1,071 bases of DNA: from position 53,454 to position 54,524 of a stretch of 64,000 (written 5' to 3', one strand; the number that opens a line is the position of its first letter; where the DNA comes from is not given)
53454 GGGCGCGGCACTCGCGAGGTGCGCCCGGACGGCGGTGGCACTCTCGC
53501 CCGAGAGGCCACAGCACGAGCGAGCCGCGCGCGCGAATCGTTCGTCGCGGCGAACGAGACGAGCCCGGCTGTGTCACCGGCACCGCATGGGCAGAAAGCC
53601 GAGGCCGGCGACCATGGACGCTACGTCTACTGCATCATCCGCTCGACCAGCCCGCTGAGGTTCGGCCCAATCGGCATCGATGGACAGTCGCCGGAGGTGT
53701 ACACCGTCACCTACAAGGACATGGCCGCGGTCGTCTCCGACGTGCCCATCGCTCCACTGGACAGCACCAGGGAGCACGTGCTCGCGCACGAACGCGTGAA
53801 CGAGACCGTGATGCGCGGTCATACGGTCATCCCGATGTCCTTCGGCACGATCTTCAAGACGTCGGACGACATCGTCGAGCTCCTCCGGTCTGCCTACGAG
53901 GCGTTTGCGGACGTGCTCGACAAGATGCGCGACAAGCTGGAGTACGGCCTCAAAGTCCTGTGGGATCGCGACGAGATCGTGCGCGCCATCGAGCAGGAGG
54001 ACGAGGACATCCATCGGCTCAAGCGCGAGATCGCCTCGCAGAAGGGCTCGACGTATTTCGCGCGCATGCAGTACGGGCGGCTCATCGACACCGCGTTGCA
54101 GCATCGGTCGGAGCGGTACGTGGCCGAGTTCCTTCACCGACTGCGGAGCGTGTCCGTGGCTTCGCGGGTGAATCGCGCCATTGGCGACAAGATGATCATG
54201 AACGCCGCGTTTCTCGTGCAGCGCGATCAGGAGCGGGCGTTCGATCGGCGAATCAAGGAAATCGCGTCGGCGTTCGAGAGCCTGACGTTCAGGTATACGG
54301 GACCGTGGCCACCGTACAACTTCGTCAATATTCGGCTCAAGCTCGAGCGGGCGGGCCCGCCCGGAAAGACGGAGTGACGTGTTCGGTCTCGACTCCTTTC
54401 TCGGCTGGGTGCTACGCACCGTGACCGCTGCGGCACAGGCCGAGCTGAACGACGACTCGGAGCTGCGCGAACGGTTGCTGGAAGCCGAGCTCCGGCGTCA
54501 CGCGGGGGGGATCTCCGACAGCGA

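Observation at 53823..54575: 47-nt in-frame duplication copies the GvpF core motif (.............) onto the C-terminus of the GvpG-like ORF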

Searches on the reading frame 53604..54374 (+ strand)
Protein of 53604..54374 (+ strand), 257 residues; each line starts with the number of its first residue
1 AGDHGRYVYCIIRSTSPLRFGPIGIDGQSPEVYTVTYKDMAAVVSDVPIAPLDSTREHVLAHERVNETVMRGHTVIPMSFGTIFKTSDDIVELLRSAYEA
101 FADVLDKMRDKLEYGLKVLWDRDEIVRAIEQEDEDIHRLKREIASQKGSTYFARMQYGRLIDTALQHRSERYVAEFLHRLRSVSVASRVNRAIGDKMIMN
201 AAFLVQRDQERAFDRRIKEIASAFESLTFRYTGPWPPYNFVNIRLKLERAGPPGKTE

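Call 11: find_homologous_proteins(query=window:53604-54374:+, max_evalue=1e-20)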
Query window:53604-54374:+ (257 aa): 7978 proteins with E <= 1e-20 among 8000 candidates; the best 120 are listed.
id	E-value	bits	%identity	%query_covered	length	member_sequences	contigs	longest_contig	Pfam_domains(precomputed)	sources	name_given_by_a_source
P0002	1.0e-145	502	90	97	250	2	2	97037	PF06386.17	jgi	jgi:hypothetical protein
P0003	1.6e-140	485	86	98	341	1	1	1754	PF06386.17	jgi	jgi:hypothetical protein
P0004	1.7e-140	485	88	96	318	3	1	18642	PF06386.17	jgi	jgi:hypothetical protein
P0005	2.6e-140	484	88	96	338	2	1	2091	PF06386.17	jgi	jgi:hypothetical protein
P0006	2.7e-140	484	86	98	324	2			PF06386.17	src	-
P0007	2.8e-140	484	86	98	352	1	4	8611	PF06386.17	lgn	-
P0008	4.6e-140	484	86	98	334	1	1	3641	PF06386.17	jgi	jgi:hypothetical protein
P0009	4.8e-140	483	88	96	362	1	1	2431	PF06386.17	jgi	jgi:hypothetical protein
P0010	5.9e-140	483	87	98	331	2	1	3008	PF06386.17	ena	-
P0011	7.4e-140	483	88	96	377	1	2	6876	PF06386.17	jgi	jgi:hypothetical protein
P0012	1.0e-139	482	86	98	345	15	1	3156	PF06386.17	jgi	-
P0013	1.3e-139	482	86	98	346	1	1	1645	PF06386.17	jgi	jgi:hypothetical protein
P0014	1.7e-139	482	86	98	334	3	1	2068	PF06386.17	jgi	jgi:hypothetical protein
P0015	1.7e-139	482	86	98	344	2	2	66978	PF06386.17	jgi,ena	-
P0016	2.2e-139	481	86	98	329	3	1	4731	PF06386.17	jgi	jgi:Gas vesicle synthesis protein GvpL/GvpF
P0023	3.3e-139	481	86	98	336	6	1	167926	PF06386.17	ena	-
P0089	1.3e-137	476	84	98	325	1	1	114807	PF06386.17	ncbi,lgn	-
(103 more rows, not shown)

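Call 12: find_encoding_contigs(protein=P0002, flank=6000, max_places=3)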
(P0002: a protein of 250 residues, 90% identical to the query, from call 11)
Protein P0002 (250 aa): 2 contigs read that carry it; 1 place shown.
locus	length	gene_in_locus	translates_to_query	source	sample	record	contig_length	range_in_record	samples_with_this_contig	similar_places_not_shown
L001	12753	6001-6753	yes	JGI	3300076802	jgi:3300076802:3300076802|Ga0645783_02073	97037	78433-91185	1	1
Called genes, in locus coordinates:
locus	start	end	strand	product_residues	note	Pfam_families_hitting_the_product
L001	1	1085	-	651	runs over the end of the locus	PF17152:CHASE8, PF00672:HAMP (weak), PF00512:HisKA, PF02518:HATPase_c, PF00072:Response_reg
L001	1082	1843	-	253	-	PF13689:DUF4154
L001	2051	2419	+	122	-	PF00741:Gas_vesicle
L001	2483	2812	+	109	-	PF00741:Gas_vesicle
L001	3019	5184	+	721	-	PF00989:PAS (faint), PF08448:PAS_4 (faint), PF13188:PAS_8 (faint), PF13426:PAS_9 (faint), PF00512:HisKA, PF02518:HATPase_c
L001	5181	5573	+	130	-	PF00072:Response_reg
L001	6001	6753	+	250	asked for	PF06386:GvpL_GvpF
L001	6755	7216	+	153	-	PF05120:GvpG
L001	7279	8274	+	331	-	PF06386:GvpL_GvpF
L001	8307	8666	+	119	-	PF00741:Gas_vesicle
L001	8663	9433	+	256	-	PF06386:GvpL_GvpF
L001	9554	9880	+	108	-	PF05121:GvpK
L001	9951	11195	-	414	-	PF04893:Yip1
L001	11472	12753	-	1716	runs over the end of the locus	PF00270:DEAD, PF00271:Helicase_C, PF19306:WHD_Lhr, PF08494:DEAD_assoc, PF23236:WHD_2nd_Lhr, PF23235:WHD_3rd_Lhr, PF23234:WHD_4th_Lhr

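Call 13: find_encoding_contigs(protein=P0004, flank=6000, max_places=3)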
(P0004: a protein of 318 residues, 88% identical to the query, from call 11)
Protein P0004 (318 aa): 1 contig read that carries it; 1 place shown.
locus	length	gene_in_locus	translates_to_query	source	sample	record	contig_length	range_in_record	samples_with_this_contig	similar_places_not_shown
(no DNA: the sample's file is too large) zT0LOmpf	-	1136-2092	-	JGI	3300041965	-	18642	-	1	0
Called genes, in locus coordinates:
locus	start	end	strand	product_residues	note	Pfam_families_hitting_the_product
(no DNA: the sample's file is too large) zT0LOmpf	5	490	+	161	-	PF02518:HATPase_c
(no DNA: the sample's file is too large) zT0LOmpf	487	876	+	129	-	PF00072:Response_reg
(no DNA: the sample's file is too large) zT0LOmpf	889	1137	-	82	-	-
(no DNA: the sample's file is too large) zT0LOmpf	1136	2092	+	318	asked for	PF06386:GvpL_GvpF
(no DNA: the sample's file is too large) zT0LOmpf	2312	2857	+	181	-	-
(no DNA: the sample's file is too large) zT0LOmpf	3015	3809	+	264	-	PF06386:GvpL_GvpF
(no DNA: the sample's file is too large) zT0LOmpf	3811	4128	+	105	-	PF00741:Gas_vesicle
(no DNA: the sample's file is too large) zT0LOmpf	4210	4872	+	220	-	PF06386:GvpL_GvpF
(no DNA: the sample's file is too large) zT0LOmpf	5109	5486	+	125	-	-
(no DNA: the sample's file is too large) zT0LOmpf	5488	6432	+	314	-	PF00781:DAGK_cat, PF19279:YegS_C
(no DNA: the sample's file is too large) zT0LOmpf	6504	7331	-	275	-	-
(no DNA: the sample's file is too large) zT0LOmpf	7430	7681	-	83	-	-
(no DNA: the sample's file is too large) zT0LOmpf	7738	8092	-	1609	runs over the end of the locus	-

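Call 14: find_encoding_contigs(protein=P0023, flank=6000, max_places=3)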
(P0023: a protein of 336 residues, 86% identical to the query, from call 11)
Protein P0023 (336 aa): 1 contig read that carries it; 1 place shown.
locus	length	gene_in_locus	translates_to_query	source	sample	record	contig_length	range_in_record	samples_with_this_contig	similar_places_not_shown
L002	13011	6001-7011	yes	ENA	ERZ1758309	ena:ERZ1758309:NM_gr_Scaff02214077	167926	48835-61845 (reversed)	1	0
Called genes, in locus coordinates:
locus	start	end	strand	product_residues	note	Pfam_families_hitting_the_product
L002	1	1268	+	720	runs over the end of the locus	PF02922:CBM_48, PF00128:Alpha-amylase (faint), PF21331:Isoamylase_C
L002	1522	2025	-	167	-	PF04461:YajQ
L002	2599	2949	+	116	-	PF00741:Gas_vesicle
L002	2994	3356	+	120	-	PF00741:Gas_vesicle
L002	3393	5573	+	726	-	PF00989:PAS (weak), PF08448:PAS_4 (faint), PF13188:PAS_8 (faint), PF13426:PAS_9 (faint), PF00512:HisKA, PF02518:HATPase_c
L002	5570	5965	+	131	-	PF00072:Response_reg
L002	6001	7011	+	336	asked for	PF06386:GvpL_GvpF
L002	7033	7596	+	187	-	PF05120:GvpG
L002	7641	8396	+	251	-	PF06386:GvpL_GvpF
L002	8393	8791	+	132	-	PF00741:Gas_vesicle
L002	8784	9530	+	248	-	PF06386:GvpL_GvpF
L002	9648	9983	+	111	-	PF05121:GvpK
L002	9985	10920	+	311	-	PF00781:DAGK_cat, PF19279:YegS_C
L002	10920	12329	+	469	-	PF04463:2-thiour_desulf, PF02634:FdhD-NarQ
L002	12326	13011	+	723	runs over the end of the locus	PF00384:Molybdopterin, PF01568:Molydop_binding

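Call 22: find_related_loci(query=window:53604-54374:+, collection=genome_contigs, flank=10000)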
Query window:53604-54374:+ (257 aa) in genome_contigs; peptide patterns used: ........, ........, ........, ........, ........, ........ (x = any residue, [..] = any of these).
600 stretches matched a pattern (row limit reached: there are more); 581 encode a relative of the query (tblastn E <= 1e-3); the best 80 are kept; 80 distinct loci.
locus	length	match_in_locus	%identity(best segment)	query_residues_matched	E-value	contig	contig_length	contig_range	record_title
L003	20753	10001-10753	86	1-251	3e-147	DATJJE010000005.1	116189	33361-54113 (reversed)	MAG TPA_asm: Vicinamibacterales bacterium isolate SMAG_U15557 k141_12126360, whole genome shotgun sequence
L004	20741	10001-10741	86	5-251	7e-147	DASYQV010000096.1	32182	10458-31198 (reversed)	MAG TPA_asm: Vicinamibacterales bacterium isolate SMAG_U4494 k141_1485265, whole genome shotgun sequence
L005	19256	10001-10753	86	1-251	6e-147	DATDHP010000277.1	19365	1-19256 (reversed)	MAG TPA_asm: Vicinamibacterales bacterium isolate SMAG_U281 k141_465876, whole genome shotgun sequence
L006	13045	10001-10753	85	1-251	9e-147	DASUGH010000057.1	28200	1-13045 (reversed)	MAG TPA_asm: Vicinamibacterales bacterium isolate SMAG_U1400 k141_80448, whole genome shotgun sequence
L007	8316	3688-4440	86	1-251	9e-147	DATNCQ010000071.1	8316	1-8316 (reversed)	MAG TPA_asm: Vicinamibacterales bacterium isolate SMAG_U11218 k141_453245, whole genome shotgun sequence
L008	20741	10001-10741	87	5-251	7e-147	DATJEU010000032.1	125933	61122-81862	MAG TPA_asm: Vicinamibacterales bacterium isolate SMAG_U15441 k141_107931, whole genome shotgun sequence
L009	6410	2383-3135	85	1-251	2e-146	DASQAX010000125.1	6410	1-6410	MAG TPA_asm: Vicinamibacterales bacterium isolate SMAG_U11656 k141_308081, whole genome shotgun sequence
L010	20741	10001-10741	86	5-251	3e-146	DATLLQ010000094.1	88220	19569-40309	MAG TPA_asm: Vicinamibacterales bacterium isolate SMAG_U13752 k141_356478, whole genome shotgun sequence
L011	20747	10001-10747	86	3-251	4e-146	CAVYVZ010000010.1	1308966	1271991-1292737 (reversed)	MAG: uncultured Acidobacteriota bacterium isolate MFD09206.bin.2.2 genome assembly, contig: contig_687, whole genome sho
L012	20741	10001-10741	86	5-251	4e-146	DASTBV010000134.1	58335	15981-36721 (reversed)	MAG TPA_asm: Vicinamibacterales bacterium isolate SMAG_U775 k141_992215, whole genome shotgun sequence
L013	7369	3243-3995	85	1-251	3e-146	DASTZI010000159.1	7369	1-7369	MAG TPA_asm: Vicinamibacterales bacterium isolate SMAG_U2464 k141_1239656, whole genome shotgun sequence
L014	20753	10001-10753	84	1-251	3e-145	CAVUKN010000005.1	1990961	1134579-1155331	MAG: uncultured Acidobacteriota bacterium isolate MFD00392.bin.2.401 genome assembly, contig: contig_846, whole genome s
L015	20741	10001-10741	86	5-251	3e-145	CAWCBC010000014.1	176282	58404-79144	MAG: uncultured Acidobacteriota bacterium isolate MFD05454.bin.2.113 genome assembly, contig: contig_37194, whole genome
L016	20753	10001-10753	84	1-251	8e-145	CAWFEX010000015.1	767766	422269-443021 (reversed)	MAG: uncultured Acidobacteriota bacterium isolate MFD05567.bin.1.209 genome assembly, contig: contig_7570, whole genome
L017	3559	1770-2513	85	4-251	3e-149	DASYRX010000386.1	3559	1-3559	MAG TPA_asm: Gemmatimonadaceae bacterium isolate SMAG_U4522 k141_3067816, whole genome shotgun sequence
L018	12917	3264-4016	82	1-251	1e-140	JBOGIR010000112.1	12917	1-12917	MAG: Vicinamibacterales bacterium isolate M3-S_metawrap_bin.60 k127_28330, whole genome shotgun sequence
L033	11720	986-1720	77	5-249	3e-126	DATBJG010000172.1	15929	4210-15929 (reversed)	MAG TPA_asm: Vicinamibacterales bacterium isolate SMAG_U3914 k141_185935, whole genome shotgun sequence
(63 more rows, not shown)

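Call 32: find_encoding_contigs(protein=P0089, flank=10000, max_places=3)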
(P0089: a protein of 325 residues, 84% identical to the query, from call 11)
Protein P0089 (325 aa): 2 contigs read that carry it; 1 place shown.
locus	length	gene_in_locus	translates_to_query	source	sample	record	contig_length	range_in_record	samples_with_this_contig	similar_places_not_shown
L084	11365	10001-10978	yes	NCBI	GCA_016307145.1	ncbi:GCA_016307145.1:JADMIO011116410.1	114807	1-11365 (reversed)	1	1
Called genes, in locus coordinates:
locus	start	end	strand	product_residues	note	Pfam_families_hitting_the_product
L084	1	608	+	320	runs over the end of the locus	-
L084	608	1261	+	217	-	PF02308:MgtC, PF16316:DUF4956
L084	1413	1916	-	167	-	PF04461:YajQ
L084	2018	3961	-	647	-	PF17152:CHASE8, PF00672:HAMP, PF00512:HisKA, PF02518:HATPase_c, PF00072:Response_reg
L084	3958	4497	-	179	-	PF13689:DUF4154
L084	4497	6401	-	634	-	PF07715:Plug, PF00593:TonB_dep_Rec_b-barrel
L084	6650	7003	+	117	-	PF00741:Gas_vesicle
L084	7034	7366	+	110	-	PF00741:Gas_vesicle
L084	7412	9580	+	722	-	PF00989:PAS (weak), PF08448:PAS_4 (faint), PF13188:PAS_8 (faint), PF13426:PAS_9 (faint), PF00512:HisKA, PF02518:HATPase_c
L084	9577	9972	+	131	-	PF00072:Response_reg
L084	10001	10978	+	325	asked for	PF06386:GvpL_GvpF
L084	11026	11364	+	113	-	?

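Call 48: search_protein_families(library=pfam, proteins=[L018:4015-4311:+, L018:4427-6367:-, L033:1837-2112:+, L033:2268-3146:+], max_evalue=0.01)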
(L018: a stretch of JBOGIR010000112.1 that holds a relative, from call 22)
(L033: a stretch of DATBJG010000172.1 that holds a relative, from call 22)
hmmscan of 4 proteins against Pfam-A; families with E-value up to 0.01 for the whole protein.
L018:4015-4311:+ (98 aa): 0 families

L018:4427-6367:- (646 aa): 14 families
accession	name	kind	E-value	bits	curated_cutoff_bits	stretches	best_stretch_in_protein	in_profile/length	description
PF01434.24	Peptidase_M41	-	2.7e-60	204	29.9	1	433-617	2-191/191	Peptidase family M41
PF00004.35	AAA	-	5.8e-45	153.4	21.2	1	220-351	1-130/131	ATPase family associated with various cellular activities (AAA)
PF17862.7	AAA_lid_3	-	1.5e-12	47.3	27.2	1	375-417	2-44/45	AAA+ lid domain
PF06480.20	FtsH_ext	-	2e-06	28.4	25.5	1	44-104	6-72/103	FtsH Extracellular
PF07728.20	AAA_5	-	2.8e-06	27.8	22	1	220-339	2-136/139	AAA domain (dynein-related subfamily)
PF13191.12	AAA_16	-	1.3e-05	26.2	32.6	1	213-241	21-51/167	AAA ATPase domain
PF06068.19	TIP49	-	0.0002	21.1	23.8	1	197-253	33-88/347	TIP49 P-loop domain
PF13401.12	AAA_22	-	0.00035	21.3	27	0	220-257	8-42/130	AAA domain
PF05496.18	RuvB_N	-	0.00072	19.8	27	1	219-258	35-73/159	Holliday junction DNA helicase RuvB P-loop domain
PF20720.3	nSTAND3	-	0.0018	18.4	27.2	1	220-365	20-152/155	Novel STAND NTPase 3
PF13671.12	AAA_33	-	0.002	18.9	27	1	220-264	2-33/143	AAA domain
PF01078.27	Mg_chelatase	-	0.0024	17.8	20.3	0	208-238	16-43/207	Magnesium chelatase, subunit ChlI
PF13521.12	AAA_28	-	0.0034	18.1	27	1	220-255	2-37/164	AAA domain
PF13207.12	AAA_17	-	0.0064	17.2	27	0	223-270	1-47/136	AAA domain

L033:1837-2112:+ (92 aa): 1 family
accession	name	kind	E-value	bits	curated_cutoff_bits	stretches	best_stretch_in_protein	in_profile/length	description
PF05121.17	GvpK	-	5.8e-32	110.1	25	1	10-92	2-84/85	Gas vesicle protein K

L033:2268-3146:+ (292 aa): 0 families
